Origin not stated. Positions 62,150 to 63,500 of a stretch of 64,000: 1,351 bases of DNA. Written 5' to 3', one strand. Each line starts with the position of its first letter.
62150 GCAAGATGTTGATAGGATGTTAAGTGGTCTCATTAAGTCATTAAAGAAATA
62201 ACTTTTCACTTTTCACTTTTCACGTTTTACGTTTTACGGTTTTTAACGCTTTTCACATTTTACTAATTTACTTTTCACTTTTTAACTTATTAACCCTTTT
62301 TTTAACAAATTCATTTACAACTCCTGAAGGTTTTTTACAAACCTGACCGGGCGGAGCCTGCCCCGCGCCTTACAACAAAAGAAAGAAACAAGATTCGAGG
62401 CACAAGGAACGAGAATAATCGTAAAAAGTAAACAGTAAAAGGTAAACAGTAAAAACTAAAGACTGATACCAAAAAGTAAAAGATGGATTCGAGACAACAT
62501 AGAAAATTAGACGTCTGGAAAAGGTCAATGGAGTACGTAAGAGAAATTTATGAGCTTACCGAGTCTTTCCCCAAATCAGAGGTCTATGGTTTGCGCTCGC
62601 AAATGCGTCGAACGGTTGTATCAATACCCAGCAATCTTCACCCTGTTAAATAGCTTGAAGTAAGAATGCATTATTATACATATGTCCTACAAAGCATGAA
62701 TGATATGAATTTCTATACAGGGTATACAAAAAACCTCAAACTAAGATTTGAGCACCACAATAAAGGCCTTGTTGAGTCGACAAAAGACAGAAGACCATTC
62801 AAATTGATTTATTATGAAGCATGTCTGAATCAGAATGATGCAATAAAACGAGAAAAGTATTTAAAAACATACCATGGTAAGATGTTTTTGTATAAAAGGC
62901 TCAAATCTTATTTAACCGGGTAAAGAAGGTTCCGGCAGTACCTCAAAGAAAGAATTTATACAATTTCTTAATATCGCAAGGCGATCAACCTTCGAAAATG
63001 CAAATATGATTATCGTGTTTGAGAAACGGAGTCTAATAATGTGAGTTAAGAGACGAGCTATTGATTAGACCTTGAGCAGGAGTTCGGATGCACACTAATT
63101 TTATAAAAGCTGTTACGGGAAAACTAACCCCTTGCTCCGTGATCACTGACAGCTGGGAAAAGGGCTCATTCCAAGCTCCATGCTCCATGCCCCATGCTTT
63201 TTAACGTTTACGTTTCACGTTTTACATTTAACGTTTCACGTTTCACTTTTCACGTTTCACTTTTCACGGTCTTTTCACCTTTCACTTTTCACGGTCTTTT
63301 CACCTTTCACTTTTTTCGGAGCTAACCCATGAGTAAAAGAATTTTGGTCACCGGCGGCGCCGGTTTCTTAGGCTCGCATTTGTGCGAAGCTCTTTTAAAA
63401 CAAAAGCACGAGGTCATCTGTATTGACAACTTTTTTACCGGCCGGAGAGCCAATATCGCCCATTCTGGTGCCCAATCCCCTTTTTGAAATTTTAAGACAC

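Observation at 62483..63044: GIY-YIG mini-element inserted precisely into the conserved N(I/L)AEG motif of a four-helix-bundle gene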

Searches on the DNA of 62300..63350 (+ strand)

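Call 25: search_rna_families(source=window, start=62300, end=63350, threshold=evalue, max_evalue=5)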
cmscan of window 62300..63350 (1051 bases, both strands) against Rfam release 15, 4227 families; matches with E-value up to 5: 1.
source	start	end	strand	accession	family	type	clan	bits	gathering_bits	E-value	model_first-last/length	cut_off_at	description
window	63031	63161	-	RF02257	adapt33_3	Gene; lncRNA;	-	15.7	70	1.1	1-140/140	no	Adaptive response 33 conserved region 3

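Call 67: search_rna_families(sources=[L006, L013, L015, L020, L025, L028, L031, L033, L038, L042, L048, L049, L051, L053, L054, L056, L059, L062, L064, L065], threshold=gathering)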
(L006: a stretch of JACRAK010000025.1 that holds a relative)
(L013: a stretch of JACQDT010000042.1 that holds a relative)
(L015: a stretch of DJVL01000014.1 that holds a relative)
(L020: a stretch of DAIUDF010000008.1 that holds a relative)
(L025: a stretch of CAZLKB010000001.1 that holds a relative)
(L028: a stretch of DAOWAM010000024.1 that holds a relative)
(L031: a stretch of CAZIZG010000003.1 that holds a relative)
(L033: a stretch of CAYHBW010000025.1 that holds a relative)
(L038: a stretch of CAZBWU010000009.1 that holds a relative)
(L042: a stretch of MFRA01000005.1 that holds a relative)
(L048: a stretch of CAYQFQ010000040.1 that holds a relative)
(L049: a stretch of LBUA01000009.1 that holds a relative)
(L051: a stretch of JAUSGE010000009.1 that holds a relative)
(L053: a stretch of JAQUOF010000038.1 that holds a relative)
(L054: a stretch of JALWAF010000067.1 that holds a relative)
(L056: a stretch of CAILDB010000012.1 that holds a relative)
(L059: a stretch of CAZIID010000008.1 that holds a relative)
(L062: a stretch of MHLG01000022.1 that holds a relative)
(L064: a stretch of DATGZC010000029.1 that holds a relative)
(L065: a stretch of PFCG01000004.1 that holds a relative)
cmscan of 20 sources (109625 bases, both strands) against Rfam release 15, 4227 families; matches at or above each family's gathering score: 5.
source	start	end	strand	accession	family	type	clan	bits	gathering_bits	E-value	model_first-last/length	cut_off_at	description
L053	249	320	+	RF00005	tRNA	Gene; tRNA;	CL00001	76.6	29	8.3e-15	1-71/71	no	tRNA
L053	1103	1175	+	RF00005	tRNA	Gene; tRNA;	CL00001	72.5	29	1.1e-13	1-71/71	no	tRNA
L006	5486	5556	+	RF00005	tRNA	Gene; tRNA;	CL00001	58.1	29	1e-09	1-71/71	no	tRNA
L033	764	845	+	RF00005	tRNA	Gene; tRNA;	CL00001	56.7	29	2.4e-09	1-71/71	no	tRNA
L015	2126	2207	+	RF00005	tRNA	Gene; tRNA;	CL00001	54.2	29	1.2e-08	1-71/71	no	tRNA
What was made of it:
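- On rRNA intervening sequence (IVS): 0 of 20 related loci are in rRNA (call 67).
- Closest known: ORF-bearing intervening sequences of rRNA genes. Different: Here the element is in protein-coding genes and intergenic DNA, not in rRNA (0 of 20 loci tested, call 67).
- None of 20 loci tested lies in an rRNA gene (call 67).
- Tried and rejected: 0 of 20 loci (call 67).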

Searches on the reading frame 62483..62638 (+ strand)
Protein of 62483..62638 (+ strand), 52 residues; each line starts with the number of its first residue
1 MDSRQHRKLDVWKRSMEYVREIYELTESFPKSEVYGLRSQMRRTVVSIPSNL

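Call 5: search_protein_families(library=pfam, proteins=[window:62483-62638:+], max_evalue=0.01)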
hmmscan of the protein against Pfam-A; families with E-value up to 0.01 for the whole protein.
window:62483-62638:+ (52 aa): 1 family
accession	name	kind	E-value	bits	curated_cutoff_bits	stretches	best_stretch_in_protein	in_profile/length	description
PF05635.17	23S_rRNA_IVP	-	1.9e-16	60.6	33.8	1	7-52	1-46/106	23S rRNA-intervening sequence protein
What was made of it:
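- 62483..62638 (+): 5' fragment of four-helix-bundle (PF05635) gene copy 6, ending ...SIPSNL. Its frame runs into the element and stops at the TAG at 62651-62653. Pfam profile positions 1-46, E = 1.9e-16 (call 5).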
